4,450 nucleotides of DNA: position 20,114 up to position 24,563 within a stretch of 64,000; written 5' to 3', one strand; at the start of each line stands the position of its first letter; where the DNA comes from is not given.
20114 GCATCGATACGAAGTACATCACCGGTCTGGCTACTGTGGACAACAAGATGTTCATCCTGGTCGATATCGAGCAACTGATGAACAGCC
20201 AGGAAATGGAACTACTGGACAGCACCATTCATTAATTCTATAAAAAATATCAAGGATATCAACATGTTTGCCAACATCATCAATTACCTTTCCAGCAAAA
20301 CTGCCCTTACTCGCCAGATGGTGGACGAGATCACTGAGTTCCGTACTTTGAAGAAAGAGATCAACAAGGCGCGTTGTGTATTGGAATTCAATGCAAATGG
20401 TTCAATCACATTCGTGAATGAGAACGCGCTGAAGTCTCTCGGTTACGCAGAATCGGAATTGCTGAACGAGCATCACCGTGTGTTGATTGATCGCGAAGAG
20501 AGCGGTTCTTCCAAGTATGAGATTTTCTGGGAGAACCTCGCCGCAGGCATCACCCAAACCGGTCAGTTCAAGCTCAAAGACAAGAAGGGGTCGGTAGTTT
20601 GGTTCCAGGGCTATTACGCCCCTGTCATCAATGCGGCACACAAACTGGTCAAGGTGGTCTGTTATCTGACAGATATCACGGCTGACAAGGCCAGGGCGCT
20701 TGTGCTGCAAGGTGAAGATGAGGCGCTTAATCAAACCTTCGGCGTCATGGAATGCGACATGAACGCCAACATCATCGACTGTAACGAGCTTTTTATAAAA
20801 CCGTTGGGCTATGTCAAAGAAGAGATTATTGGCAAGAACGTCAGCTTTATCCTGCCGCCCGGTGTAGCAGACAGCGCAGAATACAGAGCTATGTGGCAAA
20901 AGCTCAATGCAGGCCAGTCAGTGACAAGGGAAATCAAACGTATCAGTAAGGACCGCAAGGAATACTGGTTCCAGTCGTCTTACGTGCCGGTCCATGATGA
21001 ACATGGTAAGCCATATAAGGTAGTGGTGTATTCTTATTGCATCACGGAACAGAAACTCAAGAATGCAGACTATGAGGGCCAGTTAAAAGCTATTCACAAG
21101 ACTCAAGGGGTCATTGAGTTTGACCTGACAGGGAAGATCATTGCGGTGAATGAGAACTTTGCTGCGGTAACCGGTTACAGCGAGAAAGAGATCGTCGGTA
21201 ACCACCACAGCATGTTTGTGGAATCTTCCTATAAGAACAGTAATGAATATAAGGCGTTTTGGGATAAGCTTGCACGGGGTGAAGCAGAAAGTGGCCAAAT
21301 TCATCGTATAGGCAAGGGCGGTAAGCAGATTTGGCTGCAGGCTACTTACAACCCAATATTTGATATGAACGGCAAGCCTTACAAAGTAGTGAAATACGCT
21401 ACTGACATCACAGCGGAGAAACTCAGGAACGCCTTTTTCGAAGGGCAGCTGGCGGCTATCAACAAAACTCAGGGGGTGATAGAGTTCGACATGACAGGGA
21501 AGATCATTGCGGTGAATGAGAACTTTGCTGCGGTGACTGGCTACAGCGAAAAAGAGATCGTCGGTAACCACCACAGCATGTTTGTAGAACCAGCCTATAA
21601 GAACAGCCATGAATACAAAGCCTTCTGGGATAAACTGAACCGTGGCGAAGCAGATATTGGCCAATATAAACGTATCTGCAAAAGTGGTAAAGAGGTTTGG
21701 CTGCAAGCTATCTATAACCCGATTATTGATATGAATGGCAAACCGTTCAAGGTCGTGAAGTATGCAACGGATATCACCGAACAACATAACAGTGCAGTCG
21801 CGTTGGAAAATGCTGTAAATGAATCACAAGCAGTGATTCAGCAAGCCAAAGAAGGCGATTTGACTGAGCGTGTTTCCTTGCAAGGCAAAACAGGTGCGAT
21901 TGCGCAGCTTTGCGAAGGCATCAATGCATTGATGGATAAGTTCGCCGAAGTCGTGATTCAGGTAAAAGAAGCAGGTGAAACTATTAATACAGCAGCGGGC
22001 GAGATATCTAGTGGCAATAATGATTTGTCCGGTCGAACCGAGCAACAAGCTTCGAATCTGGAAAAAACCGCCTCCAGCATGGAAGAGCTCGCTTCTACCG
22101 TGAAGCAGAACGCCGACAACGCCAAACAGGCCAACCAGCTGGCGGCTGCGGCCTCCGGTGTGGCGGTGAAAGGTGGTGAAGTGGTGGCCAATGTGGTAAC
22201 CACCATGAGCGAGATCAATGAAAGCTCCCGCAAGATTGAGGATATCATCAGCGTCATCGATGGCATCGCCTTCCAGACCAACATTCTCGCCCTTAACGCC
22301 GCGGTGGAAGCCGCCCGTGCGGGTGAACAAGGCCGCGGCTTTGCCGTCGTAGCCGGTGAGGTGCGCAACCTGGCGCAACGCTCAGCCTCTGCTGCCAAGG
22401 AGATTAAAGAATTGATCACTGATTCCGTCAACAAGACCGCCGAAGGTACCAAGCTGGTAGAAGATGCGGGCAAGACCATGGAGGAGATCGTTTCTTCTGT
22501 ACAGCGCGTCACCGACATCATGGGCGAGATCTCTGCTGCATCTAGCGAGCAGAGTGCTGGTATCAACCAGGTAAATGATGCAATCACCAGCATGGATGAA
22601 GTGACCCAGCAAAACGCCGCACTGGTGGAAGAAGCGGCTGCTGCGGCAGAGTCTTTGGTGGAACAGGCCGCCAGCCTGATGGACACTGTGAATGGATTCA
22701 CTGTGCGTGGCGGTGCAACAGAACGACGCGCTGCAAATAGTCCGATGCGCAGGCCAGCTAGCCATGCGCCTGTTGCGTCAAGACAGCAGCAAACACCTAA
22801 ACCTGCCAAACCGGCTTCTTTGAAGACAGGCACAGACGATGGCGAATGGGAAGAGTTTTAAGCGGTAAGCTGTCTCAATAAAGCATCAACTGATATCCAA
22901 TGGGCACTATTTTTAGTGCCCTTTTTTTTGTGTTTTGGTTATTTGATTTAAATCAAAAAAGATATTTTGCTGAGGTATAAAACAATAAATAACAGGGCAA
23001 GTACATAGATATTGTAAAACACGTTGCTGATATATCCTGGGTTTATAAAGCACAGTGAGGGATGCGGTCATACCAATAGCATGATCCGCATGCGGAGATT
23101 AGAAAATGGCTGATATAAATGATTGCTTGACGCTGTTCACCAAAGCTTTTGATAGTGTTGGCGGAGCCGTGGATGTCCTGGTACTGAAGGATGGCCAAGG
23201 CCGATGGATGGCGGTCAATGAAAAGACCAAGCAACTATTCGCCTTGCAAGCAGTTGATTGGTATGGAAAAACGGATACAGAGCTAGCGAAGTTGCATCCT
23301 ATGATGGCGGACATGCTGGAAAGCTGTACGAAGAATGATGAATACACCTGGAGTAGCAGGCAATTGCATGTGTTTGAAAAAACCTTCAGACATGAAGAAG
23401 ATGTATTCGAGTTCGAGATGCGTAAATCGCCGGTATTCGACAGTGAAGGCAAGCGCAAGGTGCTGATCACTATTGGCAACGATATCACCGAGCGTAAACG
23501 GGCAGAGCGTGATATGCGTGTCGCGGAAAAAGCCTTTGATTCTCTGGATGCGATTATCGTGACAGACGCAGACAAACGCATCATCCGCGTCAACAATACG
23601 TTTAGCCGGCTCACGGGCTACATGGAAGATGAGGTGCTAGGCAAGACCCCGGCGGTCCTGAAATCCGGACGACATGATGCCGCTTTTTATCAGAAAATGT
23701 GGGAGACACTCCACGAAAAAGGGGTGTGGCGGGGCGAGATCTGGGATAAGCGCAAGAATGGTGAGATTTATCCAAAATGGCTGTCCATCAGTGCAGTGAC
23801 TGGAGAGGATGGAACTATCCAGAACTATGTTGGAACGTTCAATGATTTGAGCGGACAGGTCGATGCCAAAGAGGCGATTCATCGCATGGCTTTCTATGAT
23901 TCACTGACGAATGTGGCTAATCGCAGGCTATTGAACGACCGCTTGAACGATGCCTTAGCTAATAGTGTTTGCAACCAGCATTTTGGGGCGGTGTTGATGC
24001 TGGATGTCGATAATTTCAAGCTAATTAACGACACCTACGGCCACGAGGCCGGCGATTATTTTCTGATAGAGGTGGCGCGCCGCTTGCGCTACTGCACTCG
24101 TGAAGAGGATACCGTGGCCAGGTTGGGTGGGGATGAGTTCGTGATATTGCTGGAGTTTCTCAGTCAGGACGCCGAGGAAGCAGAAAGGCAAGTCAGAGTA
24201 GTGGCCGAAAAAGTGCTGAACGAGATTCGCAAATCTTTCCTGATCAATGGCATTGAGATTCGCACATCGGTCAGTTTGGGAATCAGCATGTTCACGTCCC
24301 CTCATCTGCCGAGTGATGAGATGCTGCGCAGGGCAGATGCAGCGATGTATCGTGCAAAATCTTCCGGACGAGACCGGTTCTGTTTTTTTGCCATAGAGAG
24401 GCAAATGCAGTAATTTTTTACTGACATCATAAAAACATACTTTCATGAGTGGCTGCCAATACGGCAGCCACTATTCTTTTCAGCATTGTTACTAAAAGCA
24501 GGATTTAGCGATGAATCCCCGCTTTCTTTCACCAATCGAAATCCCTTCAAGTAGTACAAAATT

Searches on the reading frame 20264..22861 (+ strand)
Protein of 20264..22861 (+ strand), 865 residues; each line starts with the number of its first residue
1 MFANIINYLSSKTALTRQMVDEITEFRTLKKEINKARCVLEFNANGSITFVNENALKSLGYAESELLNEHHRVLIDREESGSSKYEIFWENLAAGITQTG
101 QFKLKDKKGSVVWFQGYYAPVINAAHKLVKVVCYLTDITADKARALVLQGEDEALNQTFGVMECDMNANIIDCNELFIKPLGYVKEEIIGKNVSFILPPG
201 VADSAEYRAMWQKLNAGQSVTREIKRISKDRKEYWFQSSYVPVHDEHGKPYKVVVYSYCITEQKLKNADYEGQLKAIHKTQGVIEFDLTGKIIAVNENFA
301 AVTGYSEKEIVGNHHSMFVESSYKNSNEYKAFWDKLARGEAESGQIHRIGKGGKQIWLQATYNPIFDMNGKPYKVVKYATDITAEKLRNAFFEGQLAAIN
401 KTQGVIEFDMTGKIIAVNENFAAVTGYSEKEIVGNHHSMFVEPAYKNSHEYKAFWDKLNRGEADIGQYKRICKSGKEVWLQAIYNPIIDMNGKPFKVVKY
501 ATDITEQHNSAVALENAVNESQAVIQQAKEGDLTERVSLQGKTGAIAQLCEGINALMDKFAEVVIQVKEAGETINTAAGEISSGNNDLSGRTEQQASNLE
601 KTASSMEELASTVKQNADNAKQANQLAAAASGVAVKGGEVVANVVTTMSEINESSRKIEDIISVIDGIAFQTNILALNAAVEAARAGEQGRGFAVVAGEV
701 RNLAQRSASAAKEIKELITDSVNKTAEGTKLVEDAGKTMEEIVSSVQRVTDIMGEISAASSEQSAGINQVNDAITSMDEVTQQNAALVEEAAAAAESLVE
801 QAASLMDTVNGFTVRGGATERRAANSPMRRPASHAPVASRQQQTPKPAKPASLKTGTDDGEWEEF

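Call 3: search_protein_families(library=pfam, proteins=[window:20264-22861:+])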
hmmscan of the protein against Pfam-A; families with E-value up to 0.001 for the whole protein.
window:20264-22861:+ (865 aa): 10 families
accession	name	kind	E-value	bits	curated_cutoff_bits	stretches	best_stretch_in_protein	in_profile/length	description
PF00015.26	MCPsignal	-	3.3e-57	193.5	34.6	1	625-781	2-172/172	Methyl-accepting chemotaxis protein (MCP) signalling domain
PF08447.18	PAS_3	-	8e-56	186.7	25.6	4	414-500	1-88/89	PAS fold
PF13426.13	PAS_9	-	3.5e-52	175.4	27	4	287-384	8-103/103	PAS domain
PF08448.16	PAS_4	-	2e-42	144.3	23.1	4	159-264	6-109/110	PAS fold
PF00989.32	PAS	-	4.1e-34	117.4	22.6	4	281-371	12-102/113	PAS fold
PF13188.13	PAS_8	-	9.1e-11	41.7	21.8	0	404-432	13-38/65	PAS domain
PF14598.12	PAS_11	-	1.1e-06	29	25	0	406-492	6-91/109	PAS domain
PF24990.1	PAS_13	-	1.7e-06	28.8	27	0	411-447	9-36/143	ERT1/acuK family PAS domain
PF12860.13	PAS_7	-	1.1e-05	25.9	27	0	402-444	5-48/115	PAS fold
PF24820.1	Diguanyl_cycl_sensor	-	4.6e-05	23.8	28.1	0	281-332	7-56/109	Diguanylate cyclase-like sensor domain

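Call 4: search_protein_families(library=ncbifam, proteins=[window:20264-22861:+])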
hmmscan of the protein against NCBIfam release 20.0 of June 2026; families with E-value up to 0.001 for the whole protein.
window:20264-22861:+ (865 aa): 22 families
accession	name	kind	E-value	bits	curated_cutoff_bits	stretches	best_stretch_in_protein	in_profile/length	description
NF047851.1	MCPCitTducer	equivalog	2.4e-116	390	900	1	522-834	225-537/553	methyl-accepting chemotaxis citrate transducer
NF041847.1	transduc_aer2_vibrio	equivalog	6.3e-113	378.6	1200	1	514-865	455-804/804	aerotaxis transducer Aer2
NF011622.0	PRK15048.1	equivalog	2.5e-112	376.8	900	1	522-843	224-542/553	methyl-accepting chemotaxis protein II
NF011615.0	PRK15041.1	equivalog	7.9e-109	364.8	947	1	521-831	225-534/554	methyl-accepting chemotaxis protein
NF007309.0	PRK09793.1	equivalog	1e-98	331.6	903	1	529-822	229-521/533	methyl-accepting chemotaxis protein IV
TIGR00229.1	sensory_box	domain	1.2e-57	193.4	22.9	4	400-510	12-122/126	PAS domain S-box protein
NF008467.0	PRK11359.1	equivalog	9.6e-33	113.1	857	3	155-387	18-253/800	oxygen-sensing cyclic-di-GMP phosphodiesterase DosP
TIGR02938.1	nifL_nitrog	equivalog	1e-28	100.2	242.45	3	287-385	21-118/494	nitrogen fixation negative regulator NifL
NF045675.1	PhdiestaseDibA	equivalog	2.2e-26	92.4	980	3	280-386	88-193/623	phosphodiesterase DibA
NF058645.1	MCPCtpMPsAe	equivalog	1.5e-25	90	900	1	528-812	245-556/558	methyl-accepting chemotaxis protein CtpM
NF050802.1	AspChtxCcaA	equivalog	1.7e-24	86.2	1300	2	574-728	484-645/700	aspartate chemotaxis receptor CcaA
NF008468.0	PRK11360.1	equivalog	1.3e-23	83.2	646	2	399-511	275-384/616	two-component system sensor histidine kinase AtoS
NF052652.1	YtvA_fam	equivalog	2.4e-21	76.4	250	3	168-279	23-133/243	YtvA family blue-light photoreceptor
NF010077.0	PRK13559.1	subfamily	1.2e-18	67.1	361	2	168-250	66-147/364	hypothetical protein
NF053781.1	cdiGMPphdstlr2612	equivalog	3.4e-15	54.8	1600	1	196-319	637-764/1268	Tlr1612 family c-di-GMP phosphodiesterase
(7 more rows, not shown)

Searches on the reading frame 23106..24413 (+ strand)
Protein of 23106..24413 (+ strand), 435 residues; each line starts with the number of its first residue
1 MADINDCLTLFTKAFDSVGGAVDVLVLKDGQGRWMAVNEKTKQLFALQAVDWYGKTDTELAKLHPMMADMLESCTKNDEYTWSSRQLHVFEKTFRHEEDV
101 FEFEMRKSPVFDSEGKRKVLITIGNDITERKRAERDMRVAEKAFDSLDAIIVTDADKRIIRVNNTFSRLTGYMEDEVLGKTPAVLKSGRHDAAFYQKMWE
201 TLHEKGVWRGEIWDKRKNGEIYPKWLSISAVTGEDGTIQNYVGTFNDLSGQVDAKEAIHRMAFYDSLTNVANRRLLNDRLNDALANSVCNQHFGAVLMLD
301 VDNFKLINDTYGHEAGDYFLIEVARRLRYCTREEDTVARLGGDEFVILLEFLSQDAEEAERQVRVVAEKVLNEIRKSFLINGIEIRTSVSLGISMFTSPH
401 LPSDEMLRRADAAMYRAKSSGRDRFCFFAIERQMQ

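Call 3: search_protein_families(library=pfam, proteins=[window:23106-24413:+])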
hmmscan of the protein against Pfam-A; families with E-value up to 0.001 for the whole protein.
window:23106-24413:+ (435 aa): 6 families
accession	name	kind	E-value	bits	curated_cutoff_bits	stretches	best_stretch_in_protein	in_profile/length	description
PF00990.26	GGDEF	-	9.4e-47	159.2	23.8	1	262-424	1-161/161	Diguanylate cyclase, GGDEF domain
PF13426.13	PAS_9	-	1e-20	74.4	27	1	148-249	2-102/103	PAS domain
PF08448.16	PAS_4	-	2.1e-19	70.2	23.1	2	23-132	6-110/110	PAS fold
PF00989.32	PAS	-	4.4e-17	62.6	22.6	1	148-247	12-112/113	PAS fold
PF08447.18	PAS_3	-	9e-07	29.5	25.6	1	159-244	1-88/89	PAS fold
PF13188.13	PAS_8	-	4.8e-05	23.6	21.8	1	144-174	7-40/65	PAS domain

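Call 4: search_protein_families(library=ncbifam, proteins=[window:23106-24413:+])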
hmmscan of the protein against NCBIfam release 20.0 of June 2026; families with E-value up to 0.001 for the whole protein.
window:23106-24413:+ (435 aa): 33 families (the best 25 are shown)
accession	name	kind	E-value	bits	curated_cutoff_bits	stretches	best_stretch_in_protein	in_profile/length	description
NF045675.1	PhdiestaseDibA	equivalog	9.7e-95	318.2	980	1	120-431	60-367/623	phosphodiesterase DibA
NF007474.0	PRK10060.1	equivalog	5.1e-48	163.7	782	1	148-431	122-398/663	cyclic di-GMP phosphodiesterase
NF007423.1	PRK09966.1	equivalog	1.9e-45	155.4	325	1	256-418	233-390/390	diguanylate cyclase DgcN/YfiN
NF053781.1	cdiGMPphdstlr2612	equivalog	1.7e-44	151.9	1600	1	89-433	661-1007/1268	Tlr1612 family c-di-GMP phosphodiesterase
NF007298.0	PRK09776.1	equivalog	5e-41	140.6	1135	1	109-429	522-846/1111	diguanylate cyclase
TIGR00254.1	GGDEF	domain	1.1e-40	139.1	37.4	1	259-425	2-164/168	diguanylate cyclase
NF038266.1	diguan_SiaD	equivalog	3.9e-40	137.8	290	1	253-425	85-252/252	biofilm regulation diguanylate cyclase SiaD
NF007135.0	PRK09581.1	equivalog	3.5e-37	128.3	474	1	260-426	290-453/457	PleD family two-component system response regulator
NF007380.0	PRK09894.1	equivalog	4.3e-36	124.8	256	1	261-429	128-288/296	diguanylate cyclase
NF051473.1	DigCycDgcsShew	equivalog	1.1e-35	123.4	400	1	257-426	130-289/291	diguanylate cyclase DgcS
NF008467.0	PRK11359.1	equivalog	2.5e-35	121.7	857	2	253-430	367-533/800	oxygen-sensing cyclic-di-GMP phosphodiesterase DosP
NF041606.1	dguan_cyc_DgcA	equivalog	3e-31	108.6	370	1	266-425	182-336/340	diguanylate cyclase DgcA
TIGR00229.1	sensory_box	domain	7.9e-27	93.9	22.9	2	146-257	14-125/126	PAS domain S-box protein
NF047654.1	DiguCycDgcRLepto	equivalog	1.2e-25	90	500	1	257-425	128-293/295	diguanylate cyclase DgcR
NF007599.0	PRK10245.1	equivalog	8.7e-25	87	402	1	254-424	202-366/371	diguanylate cyclase AdrA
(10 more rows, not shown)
